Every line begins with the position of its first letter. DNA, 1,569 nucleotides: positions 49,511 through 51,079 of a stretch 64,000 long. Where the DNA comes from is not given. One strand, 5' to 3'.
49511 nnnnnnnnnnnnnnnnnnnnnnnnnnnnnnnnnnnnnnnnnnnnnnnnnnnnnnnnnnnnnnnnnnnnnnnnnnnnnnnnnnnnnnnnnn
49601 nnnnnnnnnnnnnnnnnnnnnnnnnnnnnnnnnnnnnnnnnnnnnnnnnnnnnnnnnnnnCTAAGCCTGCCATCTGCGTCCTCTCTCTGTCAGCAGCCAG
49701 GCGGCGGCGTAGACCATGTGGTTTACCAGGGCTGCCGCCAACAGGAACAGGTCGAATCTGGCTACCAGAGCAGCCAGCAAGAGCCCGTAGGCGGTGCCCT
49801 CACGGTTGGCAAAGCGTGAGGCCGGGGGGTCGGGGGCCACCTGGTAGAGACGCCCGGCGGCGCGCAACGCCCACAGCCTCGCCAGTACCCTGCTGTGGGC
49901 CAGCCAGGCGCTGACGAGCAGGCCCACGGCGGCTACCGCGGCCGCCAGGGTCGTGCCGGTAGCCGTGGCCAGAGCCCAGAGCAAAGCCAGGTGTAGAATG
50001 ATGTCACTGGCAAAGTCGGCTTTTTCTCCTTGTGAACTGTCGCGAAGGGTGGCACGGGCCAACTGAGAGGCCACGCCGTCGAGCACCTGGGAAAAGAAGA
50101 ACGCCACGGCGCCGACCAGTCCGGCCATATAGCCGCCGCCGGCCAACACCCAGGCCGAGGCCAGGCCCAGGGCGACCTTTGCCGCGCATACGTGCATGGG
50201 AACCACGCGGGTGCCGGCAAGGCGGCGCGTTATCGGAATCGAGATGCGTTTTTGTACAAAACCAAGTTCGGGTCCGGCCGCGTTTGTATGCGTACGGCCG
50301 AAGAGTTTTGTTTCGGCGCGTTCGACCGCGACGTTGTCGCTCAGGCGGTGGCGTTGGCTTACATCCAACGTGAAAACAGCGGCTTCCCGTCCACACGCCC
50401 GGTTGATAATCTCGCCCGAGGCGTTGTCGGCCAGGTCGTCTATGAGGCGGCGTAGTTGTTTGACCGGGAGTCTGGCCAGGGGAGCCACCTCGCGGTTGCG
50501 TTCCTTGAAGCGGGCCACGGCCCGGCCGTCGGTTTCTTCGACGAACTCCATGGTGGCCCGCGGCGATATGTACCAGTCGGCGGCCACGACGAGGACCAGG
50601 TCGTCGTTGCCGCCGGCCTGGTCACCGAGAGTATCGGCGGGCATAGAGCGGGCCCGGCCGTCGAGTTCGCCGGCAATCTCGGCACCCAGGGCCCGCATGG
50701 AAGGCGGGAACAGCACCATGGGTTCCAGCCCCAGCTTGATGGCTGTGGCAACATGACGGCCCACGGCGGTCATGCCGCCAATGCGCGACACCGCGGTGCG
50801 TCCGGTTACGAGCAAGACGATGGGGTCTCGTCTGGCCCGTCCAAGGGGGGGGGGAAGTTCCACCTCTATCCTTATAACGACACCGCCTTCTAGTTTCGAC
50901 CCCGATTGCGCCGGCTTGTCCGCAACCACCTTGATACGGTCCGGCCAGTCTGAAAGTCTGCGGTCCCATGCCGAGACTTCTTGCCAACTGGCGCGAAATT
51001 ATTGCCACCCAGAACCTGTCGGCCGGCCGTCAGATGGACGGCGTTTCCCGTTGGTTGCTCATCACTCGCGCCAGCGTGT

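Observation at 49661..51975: IPCT/DIPPS-like nucleotidyltransferase-CDP-alcohol phosphotransferase fusion upstream of ccmABCD and divergent from a UbiA prenyltransferase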

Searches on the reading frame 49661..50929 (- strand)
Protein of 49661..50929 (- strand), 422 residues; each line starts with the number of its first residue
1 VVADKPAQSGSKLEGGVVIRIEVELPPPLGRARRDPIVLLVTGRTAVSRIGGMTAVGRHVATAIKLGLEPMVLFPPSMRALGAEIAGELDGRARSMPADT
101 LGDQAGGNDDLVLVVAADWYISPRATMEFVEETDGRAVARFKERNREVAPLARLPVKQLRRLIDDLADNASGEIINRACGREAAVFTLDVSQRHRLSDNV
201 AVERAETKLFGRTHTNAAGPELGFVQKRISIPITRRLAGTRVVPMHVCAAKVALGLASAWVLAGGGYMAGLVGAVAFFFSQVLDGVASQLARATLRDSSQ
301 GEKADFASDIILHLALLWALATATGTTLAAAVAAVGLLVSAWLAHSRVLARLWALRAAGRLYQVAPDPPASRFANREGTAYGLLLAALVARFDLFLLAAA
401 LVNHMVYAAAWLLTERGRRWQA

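Call 3: search_protein_families(library=pfam, proteins=[window:49661-50929:-], max_evalue=0.1)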
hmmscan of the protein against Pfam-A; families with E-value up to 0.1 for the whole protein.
window:49661-50929:- (422 aa): 0 families

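Call 4: search_protein_families(library=ncbifam, proteins=[window:49661-50929:-], max_evalue=0.1)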
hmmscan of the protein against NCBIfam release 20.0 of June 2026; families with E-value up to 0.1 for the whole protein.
window:49661-50929:- (422 aa): 3 families
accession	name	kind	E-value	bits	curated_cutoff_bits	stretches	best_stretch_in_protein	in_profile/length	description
NF041135.1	IPPtranDIPPsyn_Thcocales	equivalog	6e-08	32.1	580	1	225-344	234-350/419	bifunctional L-myo-inositol-1-phosphate cytidylyltransferase/CDP-L-myo-inositol myo-inositolphosphotransferase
NF040950.1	archin_ph_syn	equivalog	0.00074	19.4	180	1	227-340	9-124/191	archaetidylinositol phosphate synthase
NF003368.0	PRK04447.1-1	equivalog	0.021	14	423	1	243-279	206-241/337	hypothetical protein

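Call 5: find_homologous_proteins(query=window:49661-50929:-, max_evalue=0.001)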
Query window:49661-50929:- (422 aa): 25 proteins with E <= 0.001 among 8000 candidates.
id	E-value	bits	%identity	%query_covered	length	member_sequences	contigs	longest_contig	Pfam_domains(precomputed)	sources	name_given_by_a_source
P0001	3.8e-252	854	100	95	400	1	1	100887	-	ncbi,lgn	ncbi:MAG: hypothetical protein VCA74_08410 [Deltaproteobacteria bacterium]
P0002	6.0e-122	425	56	93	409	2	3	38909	-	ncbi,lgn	ncbi:MAG: hypothetical protein ACE5E4_07580 [Candidatus Binatia bacterium]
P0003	3.3e-116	407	51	94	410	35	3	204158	-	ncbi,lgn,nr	ncbi:MAG TPA: hypothetical protein EYG16_11955 [Deltaproteobacteria bacterium]|nr:hypothetical prote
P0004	3.9e-113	396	54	93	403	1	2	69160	-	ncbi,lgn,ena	-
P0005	9.2e-112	392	52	93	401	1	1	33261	-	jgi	jgi:phosphatidylglycerophosphate synthase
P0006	1.7e-110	388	54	90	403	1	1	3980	-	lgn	-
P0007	2.6e-109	384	51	93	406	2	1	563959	-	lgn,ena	-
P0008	5.0e-108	380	50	94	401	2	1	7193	-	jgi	-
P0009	1.0e-107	379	51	93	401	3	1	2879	-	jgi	-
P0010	2.6e-105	371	53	91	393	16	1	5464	-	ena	-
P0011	4.2e-104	367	48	93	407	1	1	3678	-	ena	-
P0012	6.8e-104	366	49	93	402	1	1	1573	-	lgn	-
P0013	8.5e-103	362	50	94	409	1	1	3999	-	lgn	-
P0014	7.7e-102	359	47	91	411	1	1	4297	-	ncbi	-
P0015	4.7e-101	357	46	94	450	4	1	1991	-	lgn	-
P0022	1.1e-95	339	46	93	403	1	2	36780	-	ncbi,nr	ncbi:MAG: hypothetical protein D6815_05355 [Candidatus Dadabacteria bacterium]|nr:MAG: hypothetical 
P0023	5.8e-82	294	43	90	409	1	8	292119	-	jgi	jgi:phosphatidylglycerophosphate synthase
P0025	2.3e-49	186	34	90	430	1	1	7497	-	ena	-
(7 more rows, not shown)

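Call 9: search_solved_structures(query=A1, max_evalue=10, show_alignments=3)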
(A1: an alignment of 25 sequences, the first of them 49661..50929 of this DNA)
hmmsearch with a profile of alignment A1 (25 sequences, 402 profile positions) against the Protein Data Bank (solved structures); distinct sequences matched with E-value up to 10: 5.
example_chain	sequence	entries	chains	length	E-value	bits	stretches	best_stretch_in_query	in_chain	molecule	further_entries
4o6m_A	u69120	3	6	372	4.7e-10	42.1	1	196-327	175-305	AF2299, a CDP-alcohol phosphotransferase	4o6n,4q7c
4mnd_A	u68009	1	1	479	4.3e-06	29.1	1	181-327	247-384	CTP L-myo-inositol-1-phosphate cytidylyltransferase/CDP-L-myo-inositol myo-inositolphospho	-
6wm5_A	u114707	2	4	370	0.00054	22.2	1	182-329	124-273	AfCTD-Phosphatidylinositol-phosphate synthase (PIPS) fusion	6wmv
6h53_A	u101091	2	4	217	0.00083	21.6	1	202-329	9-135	CDP-diacylglycerol--inositol 3-phosphatidyltransferase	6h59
6h5a_A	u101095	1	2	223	0.00089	21.4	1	202-329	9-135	CDP-diacylglycerol--inositol 3-phosphatidyltransferase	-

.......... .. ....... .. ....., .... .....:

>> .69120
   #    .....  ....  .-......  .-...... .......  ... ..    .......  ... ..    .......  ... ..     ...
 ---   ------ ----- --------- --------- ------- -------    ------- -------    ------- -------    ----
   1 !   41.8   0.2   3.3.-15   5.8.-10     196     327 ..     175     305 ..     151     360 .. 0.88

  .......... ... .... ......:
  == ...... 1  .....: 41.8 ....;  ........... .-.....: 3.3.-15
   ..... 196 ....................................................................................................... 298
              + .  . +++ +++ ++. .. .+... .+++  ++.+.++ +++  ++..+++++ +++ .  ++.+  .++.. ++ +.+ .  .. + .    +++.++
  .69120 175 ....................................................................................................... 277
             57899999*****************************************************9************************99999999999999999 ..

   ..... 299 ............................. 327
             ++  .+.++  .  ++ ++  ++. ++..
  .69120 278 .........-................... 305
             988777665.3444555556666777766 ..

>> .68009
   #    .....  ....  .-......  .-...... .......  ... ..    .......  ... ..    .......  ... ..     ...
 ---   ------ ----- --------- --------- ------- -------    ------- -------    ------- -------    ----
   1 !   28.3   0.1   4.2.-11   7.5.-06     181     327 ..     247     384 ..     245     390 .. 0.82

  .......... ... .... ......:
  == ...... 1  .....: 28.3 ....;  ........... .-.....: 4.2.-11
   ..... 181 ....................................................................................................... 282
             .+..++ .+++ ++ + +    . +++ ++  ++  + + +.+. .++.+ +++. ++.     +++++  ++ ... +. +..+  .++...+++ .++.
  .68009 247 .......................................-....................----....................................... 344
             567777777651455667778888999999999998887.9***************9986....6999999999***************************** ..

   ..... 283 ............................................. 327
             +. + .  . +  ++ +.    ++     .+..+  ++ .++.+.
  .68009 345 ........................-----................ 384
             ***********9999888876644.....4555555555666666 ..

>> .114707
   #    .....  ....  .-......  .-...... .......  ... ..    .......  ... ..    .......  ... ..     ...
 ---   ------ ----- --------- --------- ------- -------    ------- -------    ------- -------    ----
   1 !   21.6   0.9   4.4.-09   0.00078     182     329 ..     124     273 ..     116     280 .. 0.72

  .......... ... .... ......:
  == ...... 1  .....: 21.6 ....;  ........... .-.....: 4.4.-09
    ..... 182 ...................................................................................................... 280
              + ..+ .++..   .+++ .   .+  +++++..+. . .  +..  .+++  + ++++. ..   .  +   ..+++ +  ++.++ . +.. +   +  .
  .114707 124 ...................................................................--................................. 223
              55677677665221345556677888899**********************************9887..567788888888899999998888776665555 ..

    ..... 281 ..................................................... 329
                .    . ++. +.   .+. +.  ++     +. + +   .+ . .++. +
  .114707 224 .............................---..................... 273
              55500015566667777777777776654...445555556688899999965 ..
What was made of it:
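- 50285..50824 (-): Cytosolic N-domain with nucleotidyltransferase (IspD/GlmU-like) fold. It is the most conserved part of the family. No PDB sequence hit even at E<=10 (call 9).
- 49664..50284 (-): Juxtamembrane helix plus six-helix CDP-alcohol phosphotransferase-like membrane domain. Profile against PDB: AF2299 4.7e-10, IPCT-DIPPS 4.3e-6 (call 9).
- On Bifunctional IPCT/DIPPS (NF041135): The profile has no N-domain hit in PDB at E<=10 (call 9).
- Closest known: AF2299 of Archaeoglobus fulgidus. Same: Best sequence-profile hit (4.7e-10, call 9).
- Checked: At sequence level it is detectable for the membrane half only (calls 4, 9).
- Homology: AF2299 4.7e-10 and IPCT-DIPPS 4.3e-6 (call 9).
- Tried and rejected: The PDB profile search found no N-domain match even at E<=10 (call 9).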

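Call 10: find_encoding_contigs(protein=P0003, flank=8000, max_places=2)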
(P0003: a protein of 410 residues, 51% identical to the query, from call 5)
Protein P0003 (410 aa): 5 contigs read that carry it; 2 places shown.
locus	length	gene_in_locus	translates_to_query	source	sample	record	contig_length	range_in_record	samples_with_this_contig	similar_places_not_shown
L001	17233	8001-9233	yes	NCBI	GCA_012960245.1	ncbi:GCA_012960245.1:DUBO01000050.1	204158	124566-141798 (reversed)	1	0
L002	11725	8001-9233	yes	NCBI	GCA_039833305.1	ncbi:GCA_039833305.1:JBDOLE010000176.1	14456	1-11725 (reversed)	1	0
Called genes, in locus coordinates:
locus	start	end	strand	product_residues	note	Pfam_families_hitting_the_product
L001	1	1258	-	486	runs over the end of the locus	PF00483:NTP_transferase, PF01128:IspD, PF12804:NTP_transf_3, PF25084:LbH_EIF2B (weak), PF00132:Hexapep (weak), PF14602:Hexapep_2 (faint), PF25087:GMPPB_C (faint), PF00132:Hexapep (weak)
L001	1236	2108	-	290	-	-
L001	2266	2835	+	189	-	PF03734:YkuD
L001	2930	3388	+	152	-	-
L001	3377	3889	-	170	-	-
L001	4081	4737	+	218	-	PF02870:Methyltransf_1N (weak), PF01035:DNA_binding_1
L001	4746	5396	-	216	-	-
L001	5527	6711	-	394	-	PF00108:Thiolase_N, PF02803:Thiolase_C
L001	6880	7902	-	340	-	PF01040:UbiA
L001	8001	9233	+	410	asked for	-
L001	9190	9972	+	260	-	PF00005:ABC_tran, PF13304:AAA_21 (weak)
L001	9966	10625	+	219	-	PF03379:CcmB, PF12730:ABC2_membrane_4 (weak), PF12698:ABC2_membrane_3 (weak)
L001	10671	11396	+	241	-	PF01578:Cytochrom_C_asm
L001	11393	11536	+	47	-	-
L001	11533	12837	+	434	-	PF03109:ABC1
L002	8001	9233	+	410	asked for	-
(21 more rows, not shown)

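Call 11: find_encoding_contigs(protein=P0007, flank=8000, max_places=2)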
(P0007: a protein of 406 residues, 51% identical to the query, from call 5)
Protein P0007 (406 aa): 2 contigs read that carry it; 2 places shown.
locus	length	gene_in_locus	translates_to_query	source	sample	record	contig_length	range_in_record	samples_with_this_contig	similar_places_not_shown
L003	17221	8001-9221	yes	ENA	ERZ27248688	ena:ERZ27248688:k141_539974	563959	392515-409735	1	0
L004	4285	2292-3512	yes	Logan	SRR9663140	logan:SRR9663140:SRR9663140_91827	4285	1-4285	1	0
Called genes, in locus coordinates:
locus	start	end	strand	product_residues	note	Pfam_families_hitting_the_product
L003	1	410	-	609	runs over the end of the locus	PF13522:GATase_6, PF13537:GATase_7, PF01380:SIS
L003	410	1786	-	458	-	PF00483:NTP_transferase, PF12804:NTP_transf_3, PF25084:LbH_EIF2B (weak), PF25087:GMPPB_C (weak), PF14602:Hexapep_2 (faint), PF00132:Hexapep (weak), PF25087:GMPPB_C (weak), PF00132:Hexapep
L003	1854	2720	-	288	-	PF06977:SdiA-regulated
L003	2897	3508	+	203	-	PF03734:YkuD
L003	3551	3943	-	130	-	-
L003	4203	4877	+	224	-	PF02870:Methyltransf_1N (weak), PF01035:DNA_binding_1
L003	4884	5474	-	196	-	PF00210:Ferritin (weak)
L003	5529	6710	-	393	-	PF00108:Thiolase_N, PF02803:Thiolase_C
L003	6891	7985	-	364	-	PF01040:UbiA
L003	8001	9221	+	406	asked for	-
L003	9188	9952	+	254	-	PF00005:ABC_tran, PF13304:AAA_21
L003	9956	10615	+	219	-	PF03379:CcmB, PF12730:ABC2_membrane_4 (weak)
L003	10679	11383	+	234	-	PF01578:Cytochrom_C_asm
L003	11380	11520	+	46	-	-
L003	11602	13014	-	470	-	PF13203:DUF2201_N, PF09967:DUF2201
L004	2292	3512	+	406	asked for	-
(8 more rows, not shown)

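Call 12: find_encoding_contigs(protein=P0023, flank=8000, max_places=2)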
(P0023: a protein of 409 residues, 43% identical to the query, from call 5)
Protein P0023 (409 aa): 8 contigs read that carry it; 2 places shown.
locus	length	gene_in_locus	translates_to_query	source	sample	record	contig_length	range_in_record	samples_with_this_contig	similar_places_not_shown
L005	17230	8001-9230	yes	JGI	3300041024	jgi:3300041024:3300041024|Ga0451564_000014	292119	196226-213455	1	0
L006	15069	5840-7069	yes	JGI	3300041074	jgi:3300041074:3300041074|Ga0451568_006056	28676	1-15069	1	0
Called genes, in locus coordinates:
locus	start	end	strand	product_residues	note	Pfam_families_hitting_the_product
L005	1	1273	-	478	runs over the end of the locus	PF01128:IspD, PF00483:NTP_transferase, PF12804:NTP_transf_3, PF25084:LbH_EIF2B (weak), PF25087:GMPPB_C, PF00132:Hexapep, PF25087:GMPPB_C, PF00132:Hexapep (weak), +1 more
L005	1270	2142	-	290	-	PF06977:SdiA-regulated, PF13449:Phytase-like (weak)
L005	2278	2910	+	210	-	PF03734:YkuD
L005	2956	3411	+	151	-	-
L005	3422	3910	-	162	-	-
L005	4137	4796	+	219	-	PF02870:Methyltransf_1N (weak), PF01035:DNA_binding_1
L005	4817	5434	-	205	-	-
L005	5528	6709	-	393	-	PF00108:Thiolase_N, PF02803:Thiolase_C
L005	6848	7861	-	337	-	PF01040:UbiA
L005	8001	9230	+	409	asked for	-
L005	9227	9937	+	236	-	PF00005:ABC_tran, PF13304:AAA_21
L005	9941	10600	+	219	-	PF03379:CcmB, PF12730:ABC2_membrane_4 (weak)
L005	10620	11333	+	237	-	PF01578:Cytochrom_C_asm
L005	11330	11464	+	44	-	-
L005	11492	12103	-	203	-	PF00677:Lum_binding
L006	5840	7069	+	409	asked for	-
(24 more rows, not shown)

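Call 13: find_encoding_contigs(protein=P0025, flank=8000, max_places=2)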
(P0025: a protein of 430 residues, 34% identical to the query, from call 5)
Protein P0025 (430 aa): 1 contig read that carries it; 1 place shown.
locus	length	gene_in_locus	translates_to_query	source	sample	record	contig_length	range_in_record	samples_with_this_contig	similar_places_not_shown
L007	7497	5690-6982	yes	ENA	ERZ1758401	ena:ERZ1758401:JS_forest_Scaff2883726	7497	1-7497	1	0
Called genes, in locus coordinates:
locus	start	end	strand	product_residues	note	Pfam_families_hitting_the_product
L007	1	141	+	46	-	?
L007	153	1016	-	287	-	PF06977:SdiA-regulated (weak), PF13449:Phytase-like (weak)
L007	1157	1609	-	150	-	-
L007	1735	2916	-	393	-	PF00108:Thiolase_N, PF02803:Thiolase_C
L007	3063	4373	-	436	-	PF01734:Patatin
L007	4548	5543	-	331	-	PF01040:UbiA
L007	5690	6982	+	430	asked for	-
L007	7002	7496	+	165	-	?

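Call 14: find_encoding_contigs(protein=P0022, flank=8000, max_places=2)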
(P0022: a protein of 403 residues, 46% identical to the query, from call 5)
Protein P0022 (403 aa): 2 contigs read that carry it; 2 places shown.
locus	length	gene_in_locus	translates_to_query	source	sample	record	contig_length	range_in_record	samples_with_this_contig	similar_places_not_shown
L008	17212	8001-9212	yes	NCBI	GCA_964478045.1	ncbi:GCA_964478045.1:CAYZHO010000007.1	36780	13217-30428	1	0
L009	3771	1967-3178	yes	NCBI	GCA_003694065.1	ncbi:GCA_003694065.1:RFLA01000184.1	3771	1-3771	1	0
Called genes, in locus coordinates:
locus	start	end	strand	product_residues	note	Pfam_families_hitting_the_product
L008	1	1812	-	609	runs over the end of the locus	PF13522:GATase_6, PF13537:GATase_7, PF01380:SIS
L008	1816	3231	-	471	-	PF01128:IspD, PF00483:NTP_transferase, PF12804:NTP_transf_3, PF25084:LbH_EIF2B, PF25087:GMPPB_C, PF00132:Hexapep (weak), PF25087:GMPPB_C (weak), PF00132:Hexapep (weak), +1 more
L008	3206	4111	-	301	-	PF06977:SdiA-regulated (faint), PF13449:Phytase-like (faint)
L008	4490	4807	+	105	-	PF03734:YkuD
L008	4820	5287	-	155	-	-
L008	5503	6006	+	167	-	PF01035:DNA_binding_1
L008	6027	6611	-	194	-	PF00210:Ferritin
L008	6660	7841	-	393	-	PF00108:Thiolase_N, PF02803:Thiolase_C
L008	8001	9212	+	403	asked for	-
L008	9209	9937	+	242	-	PF00005:ABC_tran, PF13304:AAA_21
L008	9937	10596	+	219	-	PF03379:CcmB, PF12730:ABC2_membrane_4 (weak)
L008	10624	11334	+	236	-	PF01578:Cytochrom_C_asm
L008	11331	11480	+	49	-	-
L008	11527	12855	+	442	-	PF03109:ABC1, PF01636:APH (weak)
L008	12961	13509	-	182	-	PF00677:Lum_binding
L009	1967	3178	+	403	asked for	-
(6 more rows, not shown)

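Call 15: predict_structure(alignment_id=A1)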
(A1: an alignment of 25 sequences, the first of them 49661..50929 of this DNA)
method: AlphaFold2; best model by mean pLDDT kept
length: 422 residues; sequences in the alignment: 25
mean_pLDDT: 85.5   pTM: 0.79
mean pLDDT of the five models: 85.5, 81.1, 80.7, 80.6, 79.4
residues with pLDDT >= 90: 236; 70-90: 127; 50-70: 40; < 50: 19
segments of 3 or more residues with pLDDT < 50: 8-20
pLDDT, mean of each block of 10 residues (from residue 1): 47 42 57 86 93 92 91 96 96 95 91 96 89 94 91 96 90 93 92 84 84 59 87 90 92 98 96 97 90 79 90 97 95 93 88 80 54 74 95 91 76 77 75
secondary structure, 60 per line:
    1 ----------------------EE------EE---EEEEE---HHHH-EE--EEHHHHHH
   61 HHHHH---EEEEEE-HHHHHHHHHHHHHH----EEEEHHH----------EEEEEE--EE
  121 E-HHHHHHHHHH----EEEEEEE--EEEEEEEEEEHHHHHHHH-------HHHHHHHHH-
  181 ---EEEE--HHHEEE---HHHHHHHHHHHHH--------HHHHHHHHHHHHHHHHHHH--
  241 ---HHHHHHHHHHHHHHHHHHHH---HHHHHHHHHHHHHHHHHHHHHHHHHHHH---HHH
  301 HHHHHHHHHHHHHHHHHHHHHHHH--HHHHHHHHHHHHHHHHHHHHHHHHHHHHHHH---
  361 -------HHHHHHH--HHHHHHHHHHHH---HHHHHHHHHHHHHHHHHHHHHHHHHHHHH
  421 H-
elements in order: E36-40 H44-47 H55-65 E69-74 H76-89 E94-97 E111-116 E119-121 H123-132 E137-143 E146-155 H156-163 H171-179 E184-187 E193-195 H199-211 H220-238 H244-263 H267-294 H298-324 H327-357 H368-374 H377-388 H392-421
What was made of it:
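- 49661..50863 (-): Gene X: 400-aa two-domain membrane protein (AF2299/IPCT-DIPPS-like architecture, degenerate signatures). AF2 model pLDDT 85.5 (call 15).
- Fold: model pLDDT 85.5 (call 15).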

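Call 18: fold_search(model_id=the predicted structure, library=pdb)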
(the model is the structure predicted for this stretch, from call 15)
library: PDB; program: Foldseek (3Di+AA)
matches with E <= 10: 551; with E <= 0.001: 25
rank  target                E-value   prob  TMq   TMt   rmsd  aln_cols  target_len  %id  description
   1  4mnd                  3.4e-11  1.00  0.56  0.57   6.8       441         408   15  Crystal structure of Archaeoglobus fulgidus IPCT-DIPPS bifunctional membrane protein (released 2014-07-02)
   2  4o6n_A                7.4e-10  1.00  0.56  0.70   5.8       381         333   15  Structure of AF2299, a CDP-alcohol phosphotransferase (CDP-bound) (released 2014-05-14)
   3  4q7c_A                1.7e-09  1.00  0.59  0.72   5.6       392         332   15  Structure of AF2299, a CDP-alcohol phosphotransferase (released 2014-05-28)
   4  4o6m_B                1.9e-09  1.00  0.58  0.70   5.7       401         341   14  Structure of AF2299, a CDP-alcohol phosphotransferase (CMP-bound) (released 2014-05-14)
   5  4o6m_A                4.3e-09  1.00  0.57  0.71   5.7       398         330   15  Structure of AF2299, a CDP-alcohol phosphotransferase (CMP-bound) (released 2014-05-14)
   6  5d92_B                7.4e-08  1.00  0.52  0.61   7.4       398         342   14  Structure of a phosphatidylinositolphosphate (PIP) synthase from Renibacterium Salmoninarum (released 2015-11-04)
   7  5d92_A                1.6e-07  1.00  0.52  0.62   7.3       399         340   15  Structure of a phosphatidylinositolphosphate (PIP) synthase from Renibacterium Salmoninarum (released 2015-11-04)
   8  5d91                  6.2e-07  1.00  0.45  0.54   8.4       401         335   15  Structure of a phosphatidylinositolphosphate (PIP) synthase from Renibacterium Salmoninarum (released 2015-11-11)
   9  5d92_C                1.0e-06  1.00  0.52  0.62   7.3       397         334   15  Structure of a phosphatidylinositolphosphate (PIP) synthase from Renibacterium Salmoninarum (released 2015-11-04)
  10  6wm5_C                3.9e-06  1.00  0.40  0.48  13.5       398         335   15  Structure of a phosphatidylinositol-phosphate synthase (PIPS) from Mycobacterium kansasii (released 2020-05-27)
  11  6wmv_C                4.7e-06  1.00  0.42  0.50   8.6       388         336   15  Structure of a phosphatidylinositol-phosphate synthase (PIPS) from Mycobacterium kansasii with evidence of substrate b (released 2020-05-27)
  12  6wm5_A                6.7e-06  1.00  0.32  0.39  16.8       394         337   16  Structure of a phosphatidylinositol-phosphate synthase (PIPS) from Mycobacterium kansasii (released 2020-05-27)
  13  6wmv_A                1.2e-05  1.00  0.33  0.41  16.9       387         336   16  Structure of a phosphatidylinositol-phosphate synthase (PIPS) from Mycobacterium kansasii with evidence of substrate b (released 2020-05-27)
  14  1vgw_A                3.2e-04  1.00  0.31  0.58   6.3       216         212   11  Crystal structure of 4-diphosphocytidyl-2C-methyl-D-erythritol synthase (released 2003-11-25)
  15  4zdq_D                3.9e-04  1.00  0.32  0.55   5.1       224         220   13  Crystal Structure of 2-C-methyl-D-erythritol 4-phosphate cytidylyltransferase (IspD) from Burkholderia thailandensis c (released 2015-04-29)
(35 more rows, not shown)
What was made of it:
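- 50285..50824 (-): Foldseek gives IspD/GlmU/RmlA at about 3e-4 (call 18).
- Closest known: Bifunctional IPCT/DIPPS. Same: It is the top Foldseek hit (3e-11, call 18) and the top NCBIfam hit (call 4).
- Foldseek gives 4mnd at 3e-11 and AF2299 at 7e-10 (call 18). IPCT-DIPPS is the best NCBIfam hit and the best Foldseek whole-chain hit (calls 4, 18).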
